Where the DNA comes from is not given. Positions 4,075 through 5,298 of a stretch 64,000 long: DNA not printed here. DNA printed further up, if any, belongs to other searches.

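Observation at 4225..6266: HTH-Fic adenylyltransferase in an operon with an uncharacterised partner, inserted at the head of the def-fmt cluster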

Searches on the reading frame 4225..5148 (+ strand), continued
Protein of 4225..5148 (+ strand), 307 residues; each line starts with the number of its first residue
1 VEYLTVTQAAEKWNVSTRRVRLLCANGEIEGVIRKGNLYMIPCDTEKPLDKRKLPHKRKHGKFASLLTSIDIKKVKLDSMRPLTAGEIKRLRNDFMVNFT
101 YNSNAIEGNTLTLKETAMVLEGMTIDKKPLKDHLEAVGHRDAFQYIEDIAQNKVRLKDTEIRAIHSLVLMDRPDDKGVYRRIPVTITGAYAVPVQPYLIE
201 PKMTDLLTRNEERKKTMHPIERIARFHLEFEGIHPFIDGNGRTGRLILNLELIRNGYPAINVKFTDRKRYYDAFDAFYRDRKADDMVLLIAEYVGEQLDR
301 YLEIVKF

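Call 42: find_related_loci(query=window:4225-5148:+, collection=metagenome_contigs, flank=5000)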
Query window:4225-5148:+ (307 aa) in metagenome_contigs; peptide patterns used: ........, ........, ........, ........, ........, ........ (x = any residue, [..] = any of these).
181 stretches matched a pattern; 72 encode a relative of the query (tblastn E <= 1e-3); 72 distinct loci.
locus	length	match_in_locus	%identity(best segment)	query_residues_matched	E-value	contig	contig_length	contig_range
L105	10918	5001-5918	88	1-306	0e+0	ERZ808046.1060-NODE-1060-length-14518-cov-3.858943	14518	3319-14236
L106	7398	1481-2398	87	1-306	0e+0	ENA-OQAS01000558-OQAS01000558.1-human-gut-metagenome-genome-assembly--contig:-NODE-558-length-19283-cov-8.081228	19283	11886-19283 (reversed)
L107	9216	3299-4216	87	1-306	0e+0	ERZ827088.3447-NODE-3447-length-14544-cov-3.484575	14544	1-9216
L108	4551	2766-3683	88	1-306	0e+0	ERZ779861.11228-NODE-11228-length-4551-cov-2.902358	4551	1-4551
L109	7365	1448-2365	87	1-306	0e+0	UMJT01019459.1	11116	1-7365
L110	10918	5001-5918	87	1-306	0e+0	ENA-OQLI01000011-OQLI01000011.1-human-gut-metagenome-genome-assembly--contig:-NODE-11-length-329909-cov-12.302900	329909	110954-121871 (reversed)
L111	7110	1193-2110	88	1-306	0e+0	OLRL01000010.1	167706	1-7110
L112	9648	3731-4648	87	1-306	0e+0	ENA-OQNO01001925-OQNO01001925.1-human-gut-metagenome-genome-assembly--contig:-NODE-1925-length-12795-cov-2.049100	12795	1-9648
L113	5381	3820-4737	87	1-306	0e+0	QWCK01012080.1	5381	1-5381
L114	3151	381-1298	86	1-306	0e+0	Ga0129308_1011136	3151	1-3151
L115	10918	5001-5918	87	1-306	0e+0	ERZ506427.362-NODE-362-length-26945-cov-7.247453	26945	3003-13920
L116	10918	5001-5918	97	1-306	0e+0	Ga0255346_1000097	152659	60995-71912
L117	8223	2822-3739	86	1-306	0e+0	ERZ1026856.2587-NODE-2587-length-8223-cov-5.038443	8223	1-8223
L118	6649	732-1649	86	1-306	2e-180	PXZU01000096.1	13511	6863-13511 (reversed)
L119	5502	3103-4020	86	1-306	0e+0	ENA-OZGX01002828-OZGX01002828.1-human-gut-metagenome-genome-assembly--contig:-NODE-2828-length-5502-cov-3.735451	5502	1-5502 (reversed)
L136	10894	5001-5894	69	1-306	1e-140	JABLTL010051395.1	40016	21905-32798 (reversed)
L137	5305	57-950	69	1-306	7e-141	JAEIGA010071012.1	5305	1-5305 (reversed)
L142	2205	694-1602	62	1-305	8e-135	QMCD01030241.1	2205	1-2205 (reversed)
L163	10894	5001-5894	68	1-306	2e-139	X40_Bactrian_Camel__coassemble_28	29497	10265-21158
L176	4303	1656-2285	30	65-261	3e-18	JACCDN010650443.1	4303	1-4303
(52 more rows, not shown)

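Call 49: search_protein_families(library=pfam, alignment_id=A3, max_evalue=0.0001)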
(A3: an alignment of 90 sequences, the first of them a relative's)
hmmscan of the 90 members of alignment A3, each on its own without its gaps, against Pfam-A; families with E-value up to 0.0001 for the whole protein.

A. member 1, L100:6944-7399:+ (151 aa): 0 families

B. families by the number of members that match (of 90 scanned): 72 families (the first 25 are shown)
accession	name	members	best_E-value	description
PF01555.25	N6_N4_Mtase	14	1.4e-42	DNA methylase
PF04851.21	ResIII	12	5.2e-38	Type III restriction enzyme, res subunit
PF00270.35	DEAD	12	2.8e-11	DEAD/DEAH box helicase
PF18766.7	SWI2_SNF2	6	3.6e-14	SWI2/SNF2 ATPase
PF01145.31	Band_7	4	1.2e-28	SPFH domain / Band 7 family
PF03862.18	SpoVAC_SpoVAEB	2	8e-37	SpoVAC/SpoVAEB sporulation membrane protein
PF04471.18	Mrr_cat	2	1e-31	Restriction endonuclease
PF13443.12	HTH_26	2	1e-18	Cro/C1-type HTH DNA-binding domain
PF04055.27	Radical_SAM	2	1.5e-16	Radical SAM superfamily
PF00271.37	Helicase_C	2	1.6e-16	Helicase conserved C-terminal domain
PF04326.19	SLFN_AlbA_2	2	2.2e-16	Schlafen, AlbA_2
PF22722.2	NA-iREase1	2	9.3e-14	NACHT-associated inactive Restriction Endonuclease 1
PF02086.21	MethyltransfD12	2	4.8e-05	D12 class N6 adenine-specific DNA methyltransferase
PF07451.17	SpoVAD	1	4.7e-141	Stage V sporulation protein AD (SpoVAD)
PF00145.23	DNA_methylase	1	1.6e-97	C-5 cytosine-specific DNA methylase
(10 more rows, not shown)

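Call 77: find_encoding_contigs(protein=P0125, flank=3000, max_places=6)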
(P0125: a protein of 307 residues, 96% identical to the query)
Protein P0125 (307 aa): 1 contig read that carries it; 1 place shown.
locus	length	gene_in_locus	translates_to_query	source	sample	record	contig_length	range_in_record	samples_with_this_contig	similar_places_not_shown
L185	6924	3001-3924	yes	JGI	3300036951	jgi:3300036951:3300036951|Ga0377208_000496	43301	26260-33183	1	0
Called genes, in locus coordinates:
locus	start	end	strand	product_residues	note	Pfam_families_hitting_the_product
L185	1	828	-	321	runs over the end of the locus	PF01261:AP_endonuc_2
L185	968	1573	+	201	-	PF12822:ECF_trnsprt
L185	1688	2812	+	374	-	PF00005:ABC_tran, PF13304:AAA_21 (faint), PF17912:OB_MalK, PF08402:TOBE_2 (weak)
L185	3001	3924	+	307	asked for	PF02661:Fic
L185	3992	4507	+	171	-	PF01327:Pep_deformylase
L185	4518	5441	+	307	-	PF00551:Formyl_trans_N, PF02911:Formyl_trans_C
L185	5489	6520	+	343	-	PF21016:RlmN_N, PF04055:Radical_SAM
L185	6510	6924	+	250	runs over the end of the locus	PF00481:PP2C, PF13672:PP2C_2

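Call 81: search_protein_families(library=pfam, proteins=[L105:5935-6366:+, L114:1301-1780:+, L136:5933-7201:+, L136:7198-7986:+, L137:981-1934:+, L137:1940-4531:+, L142:1642-2190:+, L163:5939-6691:+, L163:6727-9369:+, L176:2662-3339:+], max_evalue=0.001)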
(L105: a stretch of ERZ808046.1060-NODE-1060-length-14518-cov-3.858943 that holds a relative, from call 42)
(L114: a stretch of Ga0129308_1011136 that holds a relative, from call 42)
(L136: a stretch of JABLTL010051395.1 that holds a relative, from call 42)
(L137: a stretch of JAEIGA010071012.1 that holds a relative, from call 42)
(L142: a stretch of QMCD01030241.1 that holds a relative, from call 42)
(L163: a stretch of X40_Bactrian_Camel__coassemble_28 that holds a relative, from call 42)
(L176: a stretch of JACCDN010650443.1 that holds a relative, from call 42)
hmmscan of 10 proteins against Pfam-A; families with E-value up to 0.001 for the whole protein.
L105:5935-6366:+ (143 aa): 1 family
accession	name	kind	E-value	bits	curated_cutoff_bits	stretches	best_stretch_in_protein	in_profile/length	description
PF03235.19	GmrSD_N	-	4.8e-19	69.7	33.2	1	17-88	4-77/199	GmrSD restriction endonuclease, N-terminal domain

L114:1301-1780:+ (159 aa): 1 family
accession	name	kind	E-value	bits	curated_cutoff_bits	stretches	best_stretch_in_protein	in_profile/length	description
PF20355.3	DUF6650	-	5.1e-45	153.5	27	1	8-159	1-150/150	Family of unknown function (DUF6650)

L136:5933-7201:+ (422 aa): 0 families

L136:7198-7986:+ (262 aa): 2 families
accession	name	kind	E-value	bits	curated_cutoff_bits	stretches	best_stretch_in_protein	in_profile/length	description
PF04055.27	Radical_SAM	-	1e-15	58.8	29.5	1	26-201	1-164/166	Radical SAM superfamily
PF07505.17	DUF5131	-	0.00048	20.1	28.9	1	16-103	1-91/243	Protein of unknown function (DUF5131)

L137:981-1934:+ (317 aa): 4 families
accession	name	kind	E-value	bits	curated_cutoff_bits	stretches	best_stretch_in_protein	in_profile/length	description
PF04471.18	Mrr_cat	-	1e-31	109.9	21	1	175-293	1-114/115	Restriction endonuclease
PF22722.2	NA-iREase1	-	9.3e-14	51.8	27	1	183-291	1-105/106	NACHT-associated inactive Restriction Endonuclease 1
PF14338.12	Mrr_N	-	8.9e-10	39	29.5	1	27-111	4-83/87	Mrr N-terminal domain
PF21822.3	Phage_TAC_15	-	0.00016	22.7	22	0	149-206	35-88/127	Phage tail assembly chaperone protein, TAC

L137:1940-4531:+ (863 aa): 5 families
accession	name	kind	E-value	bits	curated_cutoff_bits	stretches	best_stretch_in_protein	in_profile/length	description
PF04851.21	ResIII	-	5.2e-38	131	22.5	1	209-361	4-163/164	Type III restriction enzyme, res subunit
PF18766.7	SWI2_SNF2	-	3.6e-14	53.4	26.7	1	212-361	1-156/221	SWI2/SNF2 ATPase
PF00270.35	DEAD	-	2.8e-11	43.9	26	1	213-365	4-165/167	DEAD/DEAH box helicase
PF13588.12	HSDR_N_2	-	1.8e-07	31.6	25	1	77-142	35-101/110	Type I restriction enzyme R protein N terminus (HSDR_N)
PF04313.20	HSDR_N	-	0.00012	22.4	25.1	1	13-136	38-191/198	Type I restriction enzyme R protein N terminus (HSDR_N)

L142:1642-2190:+ (182 aa): 1 family
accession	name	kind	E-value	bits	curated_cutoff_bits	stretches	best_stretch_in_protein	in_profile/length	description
PF20693.3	YobI-ATPase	-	4.9e-33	115.6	27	1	24-176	1-128/363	YobI-like P-loop NTPase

L163:5939-6691:+ (250 aa): 0 families

L163:6727-9369:+ (880 aa): 5 families
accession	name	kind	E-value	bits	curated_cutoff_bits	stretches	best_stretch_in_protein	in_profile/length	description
PF00176.29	SNF2-rel_dom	-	2.1e-23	83.3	24.9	1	41-283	2-252/290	SNF2-related domain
PF00271.37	Helicase_C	-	1.6e-16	61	23.5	1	359-461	10-110/110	Helicase conserved C-terminal domain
PF00270.35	DEAD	-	5.6e-09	36.4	26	1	40-199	3-166/167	DEAD/DEAH box helicase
PF04851.21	ResIII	-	3.7e-07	30.6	22.5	1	48-193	18-163/164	Type III restriction enzyme, res subunit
PF13872.12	AAA_34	-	6.9e-06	25.6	27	1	51-145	58-157/306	P-loop containing NTP hydrolase pore-1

L176:2662-3339:+ (225 aa): 1 family
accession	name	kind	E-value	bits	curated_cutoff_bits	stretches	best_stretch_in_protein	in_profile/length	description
PF20473.4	MmeI_Mtase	-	0.00047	19.8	27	1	41-96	19-72/259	MmeI, DNA-methyltransferase domain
